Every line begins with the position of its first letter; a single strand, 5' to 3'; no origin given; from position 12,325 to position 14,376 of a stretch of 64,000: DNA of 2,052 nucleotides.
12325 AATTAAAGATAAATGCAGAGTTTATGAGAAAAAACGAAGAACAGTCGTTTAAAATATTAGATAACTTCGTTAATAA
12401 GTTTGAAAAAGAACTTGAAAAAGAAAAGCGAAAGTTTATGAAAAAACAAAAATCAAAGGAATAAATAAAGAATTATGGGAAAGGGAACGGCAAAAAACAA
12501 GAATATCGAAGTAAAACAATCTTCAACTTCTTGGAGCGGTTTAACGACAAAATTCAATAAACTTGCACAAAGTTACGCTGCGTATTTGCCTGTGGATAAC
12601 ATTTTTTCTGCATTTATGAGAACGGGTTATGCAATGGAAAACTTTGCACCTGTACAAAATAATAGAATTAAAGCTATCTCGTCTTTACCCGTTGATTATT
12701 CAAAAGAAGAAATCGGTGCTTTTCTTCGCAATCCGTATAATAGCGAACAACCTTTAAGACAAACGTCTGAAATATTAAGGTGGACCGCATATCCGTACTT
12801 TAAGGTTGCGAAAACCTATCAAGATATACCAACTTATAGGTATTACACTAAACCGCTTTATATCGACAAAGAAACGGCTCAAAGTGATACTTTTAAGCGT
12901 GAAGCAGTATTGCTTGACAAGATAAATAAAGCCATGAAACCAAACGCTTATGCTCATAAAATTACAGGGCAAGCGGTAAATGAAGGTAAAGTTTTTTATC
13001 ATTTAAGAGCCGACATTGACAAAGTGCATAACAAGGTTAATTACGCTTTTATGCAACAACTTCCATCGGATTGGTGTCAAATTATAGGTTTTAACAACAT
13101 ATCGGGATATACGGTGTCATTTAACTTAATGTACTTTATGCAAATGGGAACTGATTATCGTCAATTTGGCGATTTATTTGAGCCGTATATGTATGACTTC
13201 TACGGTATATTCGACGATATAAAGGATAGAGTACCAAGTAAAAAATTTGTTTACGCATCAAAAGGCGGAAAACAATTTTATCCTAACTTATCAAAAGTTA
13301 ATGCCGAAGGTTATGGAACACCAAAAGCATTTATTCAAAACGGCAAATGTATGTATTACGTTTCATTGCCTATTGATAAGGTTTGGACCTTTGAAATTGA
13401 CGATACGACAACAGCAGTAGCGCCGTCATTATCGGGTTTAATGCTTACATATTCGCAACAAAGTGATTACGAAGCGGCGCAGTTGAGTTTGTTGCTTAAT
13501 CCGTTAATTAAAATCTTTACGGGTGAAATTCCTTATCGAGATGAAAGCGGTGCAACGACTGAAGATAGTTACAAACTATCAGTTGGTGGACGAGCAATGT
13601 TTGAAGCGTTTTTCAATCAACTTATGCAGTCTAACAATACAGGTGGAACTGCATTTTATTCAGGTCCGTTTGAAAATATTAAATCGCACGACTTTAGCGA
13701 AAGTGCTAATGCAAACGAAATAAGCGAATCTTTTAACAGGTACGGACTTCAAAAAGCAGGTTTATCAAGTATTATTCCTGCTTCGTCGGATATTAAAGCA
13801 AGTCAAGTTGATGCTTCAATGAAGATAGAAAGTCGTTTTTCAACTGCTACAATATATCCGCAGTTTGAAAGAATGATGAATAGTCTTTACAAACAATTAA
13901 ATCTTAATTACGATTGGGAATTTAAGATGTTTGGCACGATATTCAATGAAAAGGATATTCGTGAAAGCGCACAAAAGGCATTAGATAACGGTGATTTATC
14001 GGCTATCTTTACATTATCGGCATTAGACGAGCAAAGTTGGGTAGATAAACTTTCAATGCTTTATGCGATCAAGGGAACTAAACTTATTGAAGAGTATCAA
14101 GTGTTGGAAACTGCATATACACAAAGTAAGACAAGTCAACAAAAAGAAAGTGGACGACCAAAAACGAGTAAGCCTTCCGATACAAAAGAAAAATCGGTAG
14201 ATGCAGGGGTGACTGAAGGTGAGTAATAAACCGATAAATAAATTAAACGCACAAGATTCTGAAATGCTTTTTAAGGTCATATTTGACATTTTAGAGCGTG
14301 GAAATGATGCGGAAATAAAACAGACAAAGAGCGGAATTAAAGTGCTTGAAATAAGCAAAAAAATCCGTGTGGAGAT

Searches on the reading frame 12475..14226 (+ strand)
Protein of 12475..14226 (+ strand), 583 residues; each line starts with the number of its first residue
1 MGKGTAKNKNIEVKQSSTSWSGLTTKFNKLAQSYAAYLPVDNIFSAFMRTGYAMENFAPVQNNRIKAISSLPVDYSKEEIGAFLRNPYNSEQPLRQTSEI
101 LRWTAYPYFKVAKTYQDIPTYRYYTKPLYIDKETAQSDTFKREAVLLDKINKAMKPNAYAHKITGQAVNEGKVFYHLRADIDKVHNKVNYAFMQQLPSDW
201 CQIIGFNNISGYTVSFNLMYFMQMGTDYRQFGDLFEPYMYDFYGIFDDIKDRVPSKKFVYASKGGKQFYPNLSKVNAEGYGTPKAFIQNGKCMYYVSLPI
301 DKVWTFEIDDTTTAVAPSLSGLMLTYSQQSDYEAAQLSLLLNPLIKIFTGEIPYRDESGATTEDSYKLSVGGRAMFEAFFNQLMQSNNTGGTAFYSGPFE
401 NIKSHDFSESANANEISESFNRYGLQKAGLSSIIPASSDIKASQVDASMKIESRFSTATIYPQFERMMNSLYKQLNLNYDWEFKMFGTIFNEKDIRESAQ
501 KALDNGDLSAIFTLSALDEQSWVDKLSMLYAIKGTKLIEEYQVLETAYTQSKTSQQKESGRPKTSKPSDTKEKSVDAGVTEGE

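Call 9: search_protein_families(library=phrogs, proteins=[window:12475-14226:+], max_evalue=0.00001)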
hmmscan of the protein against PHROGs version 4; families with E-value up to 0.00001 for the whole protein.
window:12475-14226:+ (583 aa): 1 family
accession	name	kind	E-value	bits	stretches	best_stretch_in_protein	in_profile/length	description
phrog_2739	-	head and packaging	1.2e-34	120.8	1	71-570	44-486/501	portal protein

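Call 17: find_related_loci(query=window:12475-14226:+, collection=viral_contigs, flank=10000)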
Query window:12475-14226:+ (583 aa) in viral_contigs; peptide patterns used: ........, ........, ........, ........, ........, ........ (x = any residue, [..] = any of these).
14 stretches matched a pattern, but none encodes a relative of the query by tblastn (E <= 1e-3).
